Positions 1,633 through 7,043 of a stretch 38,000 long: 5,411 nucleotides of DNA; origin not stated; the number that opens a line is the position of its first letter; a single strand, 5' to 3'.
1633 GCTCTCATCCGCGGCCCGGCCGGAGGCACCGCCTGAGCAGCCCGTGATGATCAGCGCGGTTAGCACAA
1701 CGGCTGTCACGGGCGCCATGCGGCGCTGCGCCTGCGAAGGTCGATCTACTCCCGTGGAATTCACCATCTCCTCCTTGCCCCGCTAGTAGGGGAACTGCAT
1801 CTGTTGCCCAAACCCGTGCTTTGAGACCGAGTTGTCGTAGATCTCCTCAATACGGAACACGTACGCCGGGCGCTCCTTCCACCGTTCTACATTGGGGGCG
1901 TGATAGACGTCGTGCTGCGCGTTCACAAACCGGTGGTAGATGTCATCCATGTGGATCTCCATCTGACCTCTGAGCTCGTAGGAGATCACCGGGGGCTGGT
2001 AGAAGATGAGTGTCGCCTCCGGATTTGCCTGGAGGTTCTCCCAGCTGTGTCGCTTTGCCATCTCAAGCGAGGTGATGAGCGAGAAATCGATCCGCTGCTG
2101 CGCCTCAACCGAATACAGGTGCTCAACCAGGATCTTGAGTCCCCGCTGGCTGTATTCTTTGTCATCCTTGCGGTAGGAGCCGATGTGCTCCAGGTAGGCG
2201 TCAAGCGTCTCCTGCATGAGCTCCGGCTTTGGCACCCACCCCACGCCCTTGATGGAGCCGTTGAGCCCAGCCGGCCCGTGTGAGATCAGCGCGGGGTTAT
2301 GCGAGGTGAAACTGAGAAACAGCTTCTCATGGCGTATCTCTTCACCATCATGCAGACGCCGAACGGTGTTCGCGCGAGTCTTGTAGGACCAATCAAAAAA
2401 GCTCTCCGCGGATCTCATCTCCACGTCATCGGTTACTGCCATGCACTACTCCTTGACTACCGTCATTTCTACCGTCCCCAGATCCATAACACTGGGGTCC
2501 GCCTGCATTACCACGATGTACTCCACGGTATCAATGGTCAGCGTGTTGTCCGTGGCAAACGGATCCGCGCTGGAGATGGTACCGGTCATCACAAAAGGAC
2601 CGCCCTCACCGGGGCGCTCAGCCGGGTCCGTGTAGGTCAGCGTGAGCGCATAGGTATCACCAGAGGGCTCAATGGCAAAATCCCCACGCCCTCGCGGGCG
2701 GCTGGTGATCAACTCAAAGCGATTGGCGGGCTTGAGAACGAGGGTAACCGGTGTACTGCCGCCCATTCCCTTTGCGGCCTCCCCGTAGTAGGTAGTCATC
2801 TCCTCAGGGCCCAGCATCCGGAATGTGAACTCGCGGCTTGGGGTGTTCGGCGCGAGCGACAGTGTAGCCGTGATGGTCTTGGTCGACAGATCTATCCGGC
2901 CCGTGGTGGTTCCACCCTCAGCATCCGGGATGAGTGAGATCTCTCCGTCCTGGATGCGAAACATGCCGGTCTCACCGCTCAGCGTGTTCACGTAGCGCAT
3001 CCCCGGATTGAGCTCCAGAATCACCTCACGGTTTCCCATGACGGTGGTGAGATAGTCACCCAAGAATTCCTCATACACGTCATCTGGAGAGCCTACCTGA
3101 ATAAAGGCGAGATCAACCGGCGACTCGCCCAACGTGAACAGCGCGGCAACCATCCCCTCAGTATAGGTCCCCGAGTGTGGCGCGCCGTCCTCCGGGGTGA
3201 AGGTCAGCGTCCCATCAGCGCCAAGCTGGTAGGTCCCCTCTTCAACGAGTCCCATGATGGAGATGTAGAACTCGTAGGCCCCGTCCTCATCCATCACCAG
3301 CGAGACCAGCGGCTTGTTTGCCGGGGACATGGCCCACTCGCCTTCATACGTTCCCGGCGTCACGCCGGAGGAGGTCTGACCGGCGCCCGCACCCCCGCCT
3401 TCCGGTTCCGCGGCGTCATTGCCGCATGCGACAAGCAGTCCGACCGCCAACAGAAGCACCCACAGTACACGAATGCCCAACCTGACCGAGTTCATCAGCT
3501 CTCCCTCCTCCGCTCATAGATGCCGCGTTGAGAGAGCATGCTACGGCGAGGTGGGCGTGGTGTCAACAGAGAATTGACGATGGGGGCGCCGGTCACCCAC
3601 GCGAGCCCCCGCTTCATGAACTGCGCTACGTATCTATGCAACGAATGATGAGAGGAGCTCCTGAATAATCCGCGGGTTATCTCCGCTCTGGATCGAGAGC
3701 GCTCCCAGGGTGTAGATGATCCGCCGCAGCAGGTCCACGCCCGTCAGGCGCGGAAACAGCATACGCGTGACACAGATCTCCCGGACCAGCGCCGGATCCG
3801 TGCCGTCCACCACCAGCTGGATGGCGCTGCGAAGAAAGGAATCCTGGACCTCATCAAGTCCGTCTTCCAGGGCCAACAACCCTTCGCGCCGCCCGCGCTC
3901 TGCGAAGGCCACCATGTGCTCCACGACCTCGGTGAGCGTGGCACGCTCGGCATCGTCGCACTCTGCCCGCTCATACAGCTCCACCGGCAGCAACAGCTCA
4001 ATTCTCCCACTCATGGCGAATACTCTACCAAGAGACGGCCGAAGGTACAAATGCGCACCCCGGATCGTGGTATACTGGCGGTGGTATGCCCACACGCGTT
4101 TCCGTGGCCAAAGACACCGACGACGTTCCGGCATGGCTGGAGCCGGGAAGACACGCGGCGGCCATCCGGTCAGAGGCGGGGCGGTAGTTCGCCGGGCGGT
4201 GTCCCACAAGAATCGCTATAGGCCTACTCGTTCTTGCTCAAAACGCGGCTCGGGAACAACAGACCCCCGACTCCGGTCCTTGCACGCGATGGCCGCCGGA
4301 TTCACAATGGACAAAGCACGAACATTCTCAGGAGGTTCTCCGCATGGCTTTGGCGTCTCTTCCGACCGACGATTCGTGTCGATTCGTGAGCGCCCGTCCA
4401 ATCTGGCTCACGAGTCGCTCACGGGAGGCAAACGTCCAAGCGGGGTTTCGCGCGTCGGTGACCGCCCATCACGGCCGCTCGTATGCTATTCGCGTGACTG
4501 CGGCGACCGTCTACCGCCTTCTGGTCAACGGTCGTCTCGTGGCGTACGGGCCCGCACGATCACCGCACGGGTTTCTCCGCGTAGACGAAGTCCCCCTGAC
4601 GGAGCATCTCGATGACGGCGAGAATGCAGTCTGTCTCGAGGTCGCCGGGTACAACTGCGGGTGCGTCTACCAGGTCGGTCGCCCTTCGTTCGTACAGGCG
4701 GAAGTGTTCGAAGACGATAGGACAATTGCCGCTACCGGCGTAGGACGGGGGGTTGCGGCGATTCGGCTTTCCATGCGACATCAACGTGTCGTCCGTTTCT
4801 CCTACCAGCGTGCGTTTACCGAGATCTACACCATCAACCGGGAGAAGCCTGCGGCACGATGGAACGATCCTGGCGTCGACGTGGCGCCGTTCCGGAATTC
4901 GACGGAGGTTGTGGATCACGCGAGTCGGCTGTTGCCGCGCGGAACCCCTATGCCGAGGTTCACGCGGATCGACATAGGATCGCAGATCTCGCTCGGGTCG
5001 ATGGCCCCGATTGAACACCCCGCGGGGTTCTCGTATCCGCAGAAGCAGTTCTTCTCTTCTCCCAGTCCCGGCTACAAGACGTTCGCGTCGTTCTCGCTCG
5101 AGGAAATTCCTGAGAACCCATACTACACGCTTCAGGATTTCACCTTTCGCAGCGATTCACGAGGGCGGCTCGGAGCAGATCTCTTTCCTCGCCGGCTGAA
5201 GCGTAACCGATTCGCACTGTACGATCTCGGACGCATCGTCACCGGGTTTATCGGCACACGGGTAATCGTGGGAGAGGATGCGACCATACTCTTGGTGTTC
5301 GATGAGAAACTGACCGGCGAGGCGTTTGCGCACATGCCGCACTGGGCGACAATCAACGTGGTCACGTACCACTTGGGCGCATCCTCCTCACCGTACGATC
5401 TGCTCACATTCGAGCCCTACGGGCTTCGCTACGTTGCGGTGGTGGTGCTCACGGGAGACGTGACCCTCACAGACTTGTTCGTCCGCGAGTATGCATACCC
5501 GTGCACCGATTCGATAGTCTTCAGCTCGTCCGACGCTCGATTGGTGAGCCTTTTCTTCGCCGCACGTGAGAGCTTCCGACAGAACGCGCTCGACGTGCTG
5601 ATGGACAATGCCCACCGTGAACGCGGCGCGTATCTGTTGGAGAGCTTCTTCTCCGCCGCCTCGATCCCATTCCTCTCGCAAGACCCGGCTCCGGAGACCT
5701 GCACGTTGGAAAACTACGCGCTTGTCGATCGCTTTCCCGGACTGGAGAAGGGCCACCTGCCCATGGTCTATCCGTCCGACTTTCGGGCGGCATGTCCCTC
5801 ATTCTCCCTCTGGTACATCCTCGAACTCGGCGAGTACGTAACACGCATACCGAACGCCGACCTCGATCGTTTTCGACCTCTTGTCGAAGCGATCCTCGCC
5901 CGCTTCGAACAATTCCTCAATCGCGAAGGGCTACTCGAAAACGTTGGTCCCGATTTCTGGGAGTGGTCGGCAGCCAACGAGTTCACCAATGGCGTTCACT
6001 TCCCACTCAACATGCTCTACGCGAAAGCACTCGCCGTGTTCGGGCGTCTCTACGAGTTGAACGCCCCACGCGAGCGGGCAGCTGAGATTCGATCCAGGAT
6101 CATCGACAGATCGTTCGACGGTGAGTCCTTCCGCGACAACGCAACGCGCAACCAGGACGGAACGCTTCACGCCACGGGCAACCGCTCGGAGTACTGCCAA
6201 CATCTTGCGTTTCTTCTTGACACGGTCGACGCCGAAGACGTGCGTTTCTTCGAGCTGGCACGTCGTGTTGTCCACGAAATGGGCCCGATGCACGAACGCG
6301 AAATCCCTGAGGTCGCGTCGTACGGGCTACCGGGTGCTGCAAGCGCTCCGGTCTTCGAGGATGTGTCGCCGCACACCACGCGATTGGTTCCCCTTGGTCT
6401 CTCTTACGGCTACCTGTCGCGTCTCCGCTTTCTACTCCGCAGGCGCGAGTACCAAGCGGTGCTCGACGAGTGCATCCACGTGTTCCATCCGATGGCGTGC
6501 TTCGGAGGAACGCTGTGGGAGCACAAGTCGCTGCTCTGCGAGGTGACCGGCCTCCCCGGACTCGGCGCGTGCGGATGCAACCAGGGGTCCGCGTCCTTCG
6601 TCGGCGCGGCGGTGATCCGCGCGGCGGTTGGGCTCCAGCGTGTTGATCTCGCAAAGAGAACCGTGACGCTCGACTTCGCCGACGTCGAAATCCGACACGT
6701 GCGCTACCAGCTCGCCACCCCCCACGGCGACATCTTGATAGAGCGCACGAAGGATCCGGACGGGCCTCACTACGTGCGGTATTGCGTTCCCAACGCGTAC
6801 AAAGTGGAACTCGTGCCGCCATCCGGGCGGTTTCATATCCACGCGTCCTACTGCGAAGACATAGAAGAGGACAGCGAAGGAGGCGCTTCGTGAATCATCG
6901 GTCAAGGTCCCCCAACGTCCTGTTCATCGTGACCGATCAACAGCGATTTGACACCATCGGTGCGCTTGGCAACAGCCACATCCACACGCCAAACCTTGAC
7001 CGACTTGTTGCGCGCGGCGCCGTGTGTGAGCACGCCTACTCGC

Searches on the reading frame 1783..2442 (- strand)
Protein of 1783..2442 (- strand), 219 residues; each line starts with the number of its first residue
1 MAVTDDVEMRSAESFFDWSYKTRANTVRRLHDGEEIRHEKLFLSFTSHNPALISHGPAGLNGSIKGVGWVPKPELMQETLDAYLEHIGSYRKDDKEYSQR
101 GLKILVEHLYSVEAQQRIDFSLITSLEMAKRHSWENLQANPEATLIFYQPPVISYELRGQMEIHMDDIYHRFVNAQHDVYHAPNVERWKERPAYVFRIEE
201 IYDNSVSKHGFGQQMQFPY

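Call 28: search_protein_families(library=pfam, proteins=[window:1783-2442:-], max_evalue=0.001)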
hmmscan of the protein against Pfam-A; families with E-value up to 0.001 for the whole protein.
window:1783-2442:- (219 aa): 1 family
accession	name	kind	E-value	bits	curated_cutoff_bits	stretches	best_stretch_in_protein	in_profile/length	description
PF01243.27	PNPOx_N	-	0.00025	21.9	28.1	1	129-202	45-117/120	Pyridoxamine 5'-phosphate oxidase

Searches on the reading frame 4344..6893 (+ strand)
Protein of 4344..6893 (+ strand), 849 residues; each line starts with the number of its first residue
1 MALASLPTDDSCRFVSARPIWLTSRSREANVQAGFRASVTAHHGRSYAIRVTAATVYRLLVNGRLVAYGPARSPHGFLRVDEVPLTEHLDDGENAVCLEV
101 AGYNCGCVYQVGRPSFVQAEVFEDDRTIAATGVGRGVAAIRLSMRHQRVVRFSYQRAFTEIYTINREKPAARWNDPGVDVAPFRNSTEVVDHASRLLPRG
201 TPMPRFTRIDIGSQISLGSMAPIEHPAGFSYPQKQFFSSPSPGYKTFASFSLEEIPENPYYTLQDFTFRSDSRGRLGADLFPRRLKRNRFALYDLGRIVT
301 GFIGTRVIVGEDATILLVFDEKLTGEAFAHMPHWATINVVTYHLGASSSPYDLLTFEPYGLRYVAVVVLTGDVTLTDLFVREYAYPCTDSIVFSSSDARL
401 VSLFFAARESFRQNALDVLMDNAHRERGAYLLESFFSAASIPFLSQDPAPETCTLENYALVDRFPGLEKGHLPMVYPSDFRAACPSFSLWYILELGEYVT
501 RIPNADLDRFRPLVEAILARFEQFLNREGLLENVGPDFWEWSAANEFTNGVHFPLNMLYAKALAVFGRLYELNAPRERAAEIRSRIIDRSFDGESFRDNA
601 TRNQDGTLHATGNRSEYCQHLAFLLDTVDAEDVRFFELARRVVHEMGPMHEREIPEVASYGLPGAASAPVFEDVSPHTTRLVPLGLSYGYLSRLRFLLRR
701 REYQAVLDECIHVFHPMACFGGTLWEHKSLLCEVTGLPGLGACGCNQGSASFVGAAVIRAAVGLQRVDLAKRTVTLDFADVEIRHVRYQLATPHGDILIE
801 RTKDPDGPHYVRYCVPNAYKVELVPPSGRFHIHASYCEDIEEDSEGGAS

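Call 28: search_protein_families(library=pfam, proteins=[window:4344-6893:+], max_evalue=0.001)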
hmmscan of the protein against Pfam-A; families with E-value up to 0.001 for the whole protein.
window:4344-6893:+ (849 aa): 0 families

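Call 71: search_solved_structures(query=window:4344-6893:+, max_evalue=1)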
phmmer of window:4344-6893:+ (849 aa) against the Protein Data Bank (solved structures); distinct sequences matched with E-value up to 1: 2.
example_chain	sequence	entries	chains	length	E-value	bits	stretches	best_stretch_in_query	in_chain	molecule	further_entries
2okx_A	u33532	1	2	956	1.9e-12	49.2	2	293-617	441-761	Rhamnosidase B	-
8dqm_B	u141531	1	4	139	0.41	11.7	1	92-152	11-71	Isoaspartyl aminopeptidase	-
